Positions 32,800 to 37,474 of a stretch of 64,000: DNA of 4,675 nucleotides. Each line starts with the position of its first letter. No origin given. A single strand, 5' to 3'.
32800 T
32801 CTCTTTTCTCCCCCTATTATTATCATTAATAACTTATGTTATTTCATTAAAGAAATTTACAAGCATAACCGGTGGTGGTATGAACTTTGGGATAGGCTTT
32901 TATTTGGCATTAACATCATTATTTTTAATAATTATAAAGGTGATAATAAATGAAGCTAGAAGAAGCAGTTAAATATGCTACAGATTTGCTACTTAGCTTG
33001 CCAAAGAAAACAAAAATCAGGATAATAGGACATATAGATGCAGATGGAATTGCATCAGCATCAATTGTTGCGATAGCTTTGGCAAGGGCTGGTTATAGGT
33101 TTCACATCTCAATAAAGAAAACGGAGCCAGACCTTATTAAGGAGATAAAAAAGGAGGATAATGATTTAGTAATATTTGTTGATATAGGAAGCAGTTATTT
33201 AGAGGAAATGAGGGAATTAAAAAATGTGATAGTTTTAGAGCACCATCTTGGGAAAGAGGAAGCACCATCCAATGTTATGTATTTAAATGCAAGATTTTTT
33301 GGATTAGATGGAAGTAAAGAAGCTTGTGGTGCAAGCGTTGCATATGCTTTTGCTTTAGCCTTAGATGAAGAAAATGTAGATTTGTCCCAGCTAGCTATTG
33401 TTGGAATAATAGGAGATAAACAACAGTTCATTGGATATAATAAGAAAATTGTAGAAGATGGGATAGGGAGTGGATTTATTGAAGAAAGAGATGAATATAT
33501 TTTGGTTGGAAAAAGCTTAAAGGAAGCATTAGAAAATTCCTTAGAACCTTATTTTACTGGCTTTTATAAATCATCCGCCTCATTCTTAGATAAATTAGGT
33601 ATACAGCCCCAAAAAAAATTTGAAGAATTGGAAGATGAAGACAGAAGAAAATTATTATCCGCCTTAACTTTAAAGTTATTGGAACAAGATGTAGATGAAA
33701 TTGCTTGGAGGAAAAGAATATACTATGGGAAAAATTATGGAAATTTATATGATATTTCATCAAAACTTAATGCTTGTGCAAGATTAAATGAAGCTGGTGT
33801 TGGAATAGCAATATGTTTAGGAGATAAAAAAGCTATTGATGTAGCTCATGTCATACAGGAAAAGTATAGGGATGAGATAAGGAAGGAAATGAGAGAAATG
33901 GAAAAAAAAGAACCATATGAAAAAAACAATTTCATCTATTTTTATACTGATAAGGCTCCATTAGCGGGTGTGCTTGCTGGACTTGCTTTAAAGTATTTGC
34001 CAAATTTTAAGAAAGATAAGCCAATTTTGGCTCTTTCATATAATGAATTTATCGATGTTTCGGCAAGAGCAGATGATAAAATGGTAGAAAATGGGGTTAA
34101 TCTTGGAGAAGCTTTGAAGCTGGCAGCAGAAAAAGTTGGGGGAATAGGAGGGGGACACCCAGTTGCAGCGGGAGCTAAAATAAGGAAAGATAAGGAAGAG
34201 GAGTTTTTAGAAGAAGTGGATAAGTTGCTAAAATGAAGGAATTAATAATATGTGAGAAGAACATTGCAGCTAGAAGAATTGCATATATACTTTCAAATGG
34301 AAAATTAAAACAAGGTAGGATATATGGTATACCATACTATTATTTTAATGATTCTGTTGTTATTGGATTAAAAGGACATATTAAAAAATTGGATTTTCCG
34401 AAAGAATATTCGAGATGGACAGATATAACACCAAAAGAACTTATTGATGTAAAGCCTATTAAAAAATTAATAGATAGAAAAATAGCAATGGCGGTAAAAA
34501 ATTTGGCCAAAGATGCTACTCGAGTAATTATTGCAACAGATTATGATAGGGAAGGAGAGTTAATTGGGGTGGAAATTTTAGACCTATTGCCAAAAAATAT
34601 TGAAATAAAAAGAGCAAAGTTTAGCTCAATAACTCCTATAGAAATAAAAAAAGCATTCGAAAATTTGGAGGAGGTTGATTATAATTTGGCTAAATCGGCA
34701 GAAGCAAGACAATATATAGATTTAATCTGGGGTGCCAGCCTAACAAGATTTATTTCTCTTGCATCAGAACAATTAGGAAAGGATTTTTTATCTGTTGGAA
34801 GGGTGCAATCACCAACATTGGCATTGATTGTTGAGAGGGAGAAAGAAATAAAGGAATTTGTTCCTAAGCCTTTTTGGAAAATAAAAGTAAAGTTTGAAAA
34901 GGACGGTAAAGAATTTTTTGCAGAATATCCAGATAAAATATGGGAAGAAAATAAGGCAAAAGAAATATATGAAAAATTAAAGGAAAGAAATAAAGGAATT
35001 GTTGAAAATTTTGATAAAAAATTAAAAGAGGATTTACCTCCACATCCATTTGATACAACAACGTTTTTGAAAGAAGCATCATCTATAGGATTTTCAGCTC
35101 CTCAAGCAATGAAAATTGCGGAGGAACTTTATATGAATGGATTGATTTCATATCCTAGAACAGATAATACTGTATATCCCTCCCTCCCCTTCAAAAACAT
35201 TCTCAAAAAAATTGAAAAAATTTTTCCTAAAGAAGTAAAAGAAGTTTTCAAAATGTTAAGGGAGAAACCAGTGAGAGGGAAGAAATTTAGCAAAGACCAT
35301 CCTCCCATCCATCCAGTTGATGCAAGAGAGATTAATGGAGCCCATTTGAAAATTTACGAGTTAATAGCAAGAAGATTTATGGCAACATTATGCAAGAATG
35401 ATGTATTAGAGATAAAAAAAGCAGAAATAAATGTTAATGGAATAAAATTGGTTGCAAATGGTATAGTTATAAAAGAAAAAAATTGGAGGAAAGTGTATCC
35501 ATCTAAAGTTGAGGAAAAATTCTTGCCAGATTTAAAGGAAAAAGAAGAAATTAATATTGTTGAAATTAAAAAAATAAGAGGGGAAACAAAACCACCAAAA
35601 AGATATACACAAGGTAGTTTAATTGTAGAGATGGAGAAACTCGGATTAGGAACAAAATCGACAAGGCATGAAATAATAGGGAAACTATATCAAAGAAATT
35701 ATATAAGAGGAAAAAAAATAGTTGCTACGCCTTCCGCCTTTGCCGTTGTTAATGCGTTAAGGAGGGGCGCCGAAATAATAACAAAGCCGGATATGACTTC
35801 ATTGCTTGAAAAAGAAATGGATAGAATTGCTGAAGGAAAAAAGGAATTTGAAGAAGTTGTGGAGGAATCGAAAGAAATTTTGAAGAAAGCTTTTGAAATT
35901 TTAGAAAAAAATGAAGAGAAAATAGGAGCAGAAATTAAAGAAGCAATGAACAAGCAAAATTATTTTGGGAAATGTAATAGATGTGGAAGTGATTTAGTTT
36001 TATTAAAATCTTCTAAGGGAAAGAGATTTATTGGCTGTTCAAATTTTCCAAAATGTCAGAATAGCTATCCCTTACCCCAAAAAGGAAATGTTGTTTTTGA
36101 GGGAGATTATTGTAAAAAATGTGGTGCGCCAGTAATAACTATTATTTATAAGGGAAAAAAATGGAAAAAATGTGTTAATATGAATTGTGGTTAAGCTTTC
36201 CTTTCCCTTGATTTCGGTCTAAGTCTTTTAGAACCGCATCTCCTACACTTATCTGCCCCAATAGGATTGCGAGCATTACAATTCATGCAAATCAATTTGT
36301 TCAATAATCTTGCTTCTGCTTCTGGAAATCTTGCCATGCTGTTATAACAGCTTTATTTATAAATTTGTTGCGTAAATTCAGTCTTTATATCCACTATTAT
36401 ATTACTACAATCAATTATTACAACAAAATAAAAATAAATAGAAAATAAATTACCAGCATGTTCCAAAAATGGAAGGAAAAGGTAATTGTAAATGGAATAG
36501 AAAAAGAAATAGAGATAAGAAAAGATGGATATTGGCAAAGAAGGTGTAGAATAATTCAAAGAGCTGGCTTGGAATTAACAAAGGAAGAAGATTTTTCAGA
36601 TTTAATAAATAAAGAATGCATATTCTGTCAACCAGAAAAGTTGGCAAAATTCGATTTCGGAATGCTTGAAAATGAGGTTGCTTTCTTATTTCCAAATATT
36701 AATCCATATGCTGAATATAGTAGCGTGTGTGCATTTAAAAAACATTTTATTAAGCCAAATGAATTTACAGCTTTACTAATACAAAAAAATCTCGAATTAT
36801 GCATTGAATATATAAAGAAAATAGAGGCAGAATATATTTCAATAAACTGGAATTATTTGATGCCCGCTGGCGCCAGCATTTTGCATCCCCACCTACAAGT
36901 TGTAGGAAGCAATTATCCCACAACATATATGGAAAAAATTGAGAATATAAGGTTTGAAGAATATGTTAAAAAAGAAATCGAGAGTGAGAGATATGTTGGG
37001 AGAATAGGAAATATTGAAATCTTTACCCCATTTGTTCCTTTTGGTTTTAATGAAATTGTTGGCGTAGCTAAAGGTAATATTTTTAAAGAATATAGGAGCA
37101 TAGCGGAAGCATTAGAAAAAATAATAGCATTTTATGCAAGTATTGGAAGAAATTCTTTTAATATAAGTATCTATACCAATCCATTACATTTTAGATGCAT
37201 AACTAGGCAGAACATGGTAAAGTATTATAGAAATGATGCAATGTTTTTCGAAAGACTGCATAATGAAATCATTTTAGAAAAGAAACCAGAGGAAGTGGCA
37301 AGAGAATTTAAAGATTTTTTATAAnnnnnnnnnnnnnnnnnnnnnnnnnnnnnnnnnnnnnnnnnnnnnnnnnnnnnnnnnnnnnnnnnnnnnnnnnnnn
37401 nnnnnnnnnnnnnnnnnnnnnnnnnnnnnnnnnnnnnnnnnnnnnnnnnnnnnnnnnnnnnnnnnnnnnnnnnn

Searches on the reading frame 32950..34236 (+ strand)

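Call 38: search_protein_families(library=pfam, proteins=[window:32950-34236:+], max_evalue=0.000001)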
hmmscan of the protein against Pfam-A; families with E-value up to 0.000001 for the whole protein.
window:32950-34236:+ (428 aa): 2 families
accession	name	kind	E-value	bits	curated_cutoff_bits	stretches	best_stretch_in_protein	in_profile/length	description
PF02272.25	DHHA1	-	3.6e-14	53.5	25.9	1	339-428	15-101/102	DHHA1 domain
PF01368.27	DHH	-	1.7e-12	48.1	28.1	1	22-150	1-122/125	DHH family, N-terminal domain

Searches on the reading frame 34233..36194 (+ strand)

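Call 38: search_protein_families(library=pfam, proteins=[window:34233-36194:+], max_evalue=0.000001)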
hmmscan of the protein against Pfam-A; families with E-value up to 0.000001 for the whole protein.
window:34233-36194:+ (653 aa): 3 families
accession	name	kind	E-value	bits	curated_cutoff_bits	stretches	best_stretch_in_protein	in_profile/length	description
PF01131.25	Topoisom_bac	-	1.5e-121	406.7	35.1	1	148-543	2-410/411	DNA topoisomerase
PF01751.28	Toprim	-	4e-13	49.8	23.1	1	3-133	1-96/96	Toprim domain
PF01396.24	Zn_ribbon_Top1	-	5.4e-12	45.7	32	1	579-616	2-38/39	Topoisomerase DNA binding C4 zinc finger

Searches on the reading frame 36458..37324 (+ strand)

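Call 38: search_protein_families(library=pfam, proteins=[window:36458-37324:+], max_evalue=0.000001)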
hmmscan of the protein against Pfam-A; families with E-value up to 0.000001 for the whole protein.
window:36458-37324:+ (288 aa): 0 families

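Call 51: search_protein_families(library=pfam, proteins=[window:36458-37324:+], max_evalue=0.05)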
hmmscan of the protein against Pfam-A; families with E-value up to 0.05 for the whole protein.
window:36458-37324:+ (288 aa): 1 family
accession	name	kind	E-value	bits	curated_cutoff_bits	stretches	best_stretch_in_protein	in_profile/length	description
PF16268.10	DUF4921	-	0.013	14.9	28.5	1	118-152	215-249/425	Domain of unknown function (DUF4921)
